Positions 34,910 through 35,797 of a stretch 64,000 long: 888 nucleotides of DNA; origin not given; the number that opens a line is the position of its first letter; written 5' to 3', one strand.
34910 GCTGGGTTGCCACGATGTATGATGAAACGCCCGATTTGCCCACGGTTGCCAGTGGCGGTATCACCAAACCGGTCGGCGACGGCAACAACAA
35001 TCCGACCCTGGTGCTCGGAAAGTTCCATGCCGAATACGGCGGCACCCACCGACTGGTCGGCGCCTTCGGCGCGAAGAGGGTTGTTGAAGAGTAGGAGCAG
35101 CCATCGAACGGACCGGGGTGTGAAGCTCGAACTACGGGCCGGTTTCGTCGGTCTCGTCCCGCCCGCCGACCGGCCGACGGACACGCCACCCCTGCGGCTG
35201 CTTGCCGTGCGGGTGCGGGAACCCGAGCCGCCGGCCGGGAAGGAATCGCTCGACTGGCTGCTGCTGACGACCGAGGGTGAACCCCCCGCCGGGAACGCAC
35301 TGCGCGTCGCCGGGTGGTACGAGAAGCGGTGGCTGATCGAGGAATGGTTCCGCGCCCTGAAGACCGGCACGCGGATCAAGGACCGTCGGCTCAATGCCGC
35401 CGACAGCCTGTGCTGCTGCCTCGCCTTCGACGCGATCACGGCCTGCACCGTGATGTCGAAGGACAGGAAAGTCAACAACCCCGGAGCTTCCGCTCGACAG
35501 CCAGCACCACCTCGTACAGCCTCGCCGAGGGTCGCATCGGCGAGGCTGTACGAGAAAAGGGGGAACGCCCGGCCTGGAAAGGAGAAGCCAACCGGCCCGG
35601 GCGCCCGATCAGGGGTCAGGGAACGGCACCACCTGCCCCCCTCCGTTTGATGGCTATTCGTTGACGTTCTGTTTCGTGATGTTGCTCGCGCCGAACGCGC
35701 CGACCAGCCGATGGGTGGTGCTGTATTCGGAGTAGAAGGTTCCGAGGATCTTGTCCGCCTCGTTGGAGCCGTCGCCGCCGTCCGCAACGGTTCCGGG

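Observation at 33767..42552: Second inverted repeat (2 x 2671 bp, apparently 100% identical) bracketing the beta1 expression site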

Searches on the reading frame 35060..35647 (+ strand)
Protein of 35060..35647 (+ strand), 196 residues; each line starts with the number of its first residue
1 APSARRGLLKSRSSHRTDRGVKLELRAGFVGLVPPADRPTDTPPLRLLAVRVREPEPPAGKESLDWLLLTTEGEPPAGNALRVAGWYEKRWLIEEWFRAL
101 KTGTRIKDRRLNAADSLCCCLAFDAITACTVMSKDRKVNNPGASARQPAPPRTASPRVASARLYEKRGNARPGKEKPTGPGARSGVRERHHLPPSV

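Call 45: search_protein_families(library=pfam, proteins=[window:35060-35647:+], max_evalue=0.01)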
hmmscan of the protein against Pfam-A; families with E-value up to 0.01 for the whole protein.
window:35060-35647:+ (196 aa): 0 families

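Call 47: search_solved_structures(query=window:35060-35647:+, max_evalue=1, show_alignments=1)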
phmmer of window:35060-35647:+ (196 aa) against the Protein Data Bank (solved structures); distinct sequences matched with E-value up to 1: 6.
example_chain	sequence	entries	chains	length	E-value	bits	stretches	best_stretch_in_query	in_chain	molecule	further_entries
1mus_A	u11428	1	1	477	3e-10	43.5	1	45-130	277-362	Tn5 transposase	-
4dm0_A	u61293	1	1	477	3e-10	43.5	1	45-130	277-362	Transposase for transposon Tn5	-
3ecp_A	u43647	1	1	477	3e-10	43.5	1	45-130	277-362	Tn5 transposase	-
1mm8_A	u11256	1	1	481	3e-10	43.5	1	45-130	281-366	Tn5 Transposase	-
1muh_A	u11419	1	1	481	3e-10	43.5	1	45-130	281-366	Tn5 transposase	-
1b7e_A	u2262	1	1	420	3.1e-10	43.4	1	45-128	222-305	PROTEIN (TRANSPOSASE INHIBITOR PROTEIN FROM TN5)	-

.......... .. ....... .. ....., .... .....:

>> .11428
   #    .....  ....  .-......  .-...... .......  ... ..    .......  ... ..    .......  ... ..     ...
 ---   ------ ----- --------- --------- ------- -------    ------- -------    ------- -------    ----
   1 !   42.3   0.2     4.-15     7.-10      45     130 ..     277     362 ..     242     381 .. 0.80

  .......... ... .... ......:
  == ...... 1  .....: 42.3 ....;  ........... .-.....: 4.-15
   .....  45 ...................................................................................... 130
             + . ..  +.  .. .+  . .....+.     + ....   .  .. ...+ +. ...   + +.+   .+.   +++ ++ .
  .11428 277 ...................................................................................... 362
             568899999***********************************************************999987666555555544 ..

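Call 48: search_protein_families(library=ncbifam, proteins=[window:35060-35647:+], max_evalue=0.1)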
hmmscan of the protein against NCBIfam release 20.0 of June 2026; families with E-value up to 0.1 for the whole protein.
window:35060-35647:+ (196 aa): 5 families
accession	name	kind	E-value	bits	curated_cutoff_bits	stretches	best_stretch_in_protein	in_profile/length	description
NF033590.1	transpos_IS4_3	equivalog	5.9e-26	91.4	160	1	13-133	197-321/405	IS4 family transposase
NF033591.1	transpos_IS4_2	equivalog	3.9e-06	26.2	152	1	62-121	210-267/340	IS4 family transposase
NF033592.1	transpos_IS4_1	equivalog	2.3e-05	23.7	115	1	45-124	250-321/332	IS4 family transposase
NF049999.1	transpos_IS701_3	equivalog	0.00026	20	170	1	41-127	273-353/412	IS701 family transposase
NF049921.1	transpos_IS701_2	equivalog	0.07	12.5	250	1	79-112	236-268/318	IS701 family transposase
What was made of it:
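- Checked: The Tn5-like fragment at 35060-35647 matches Tn5 transposase residues 277-362 (E 3e-10) and NCBIfam IS4 (6e-26) (calls 47, 48).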
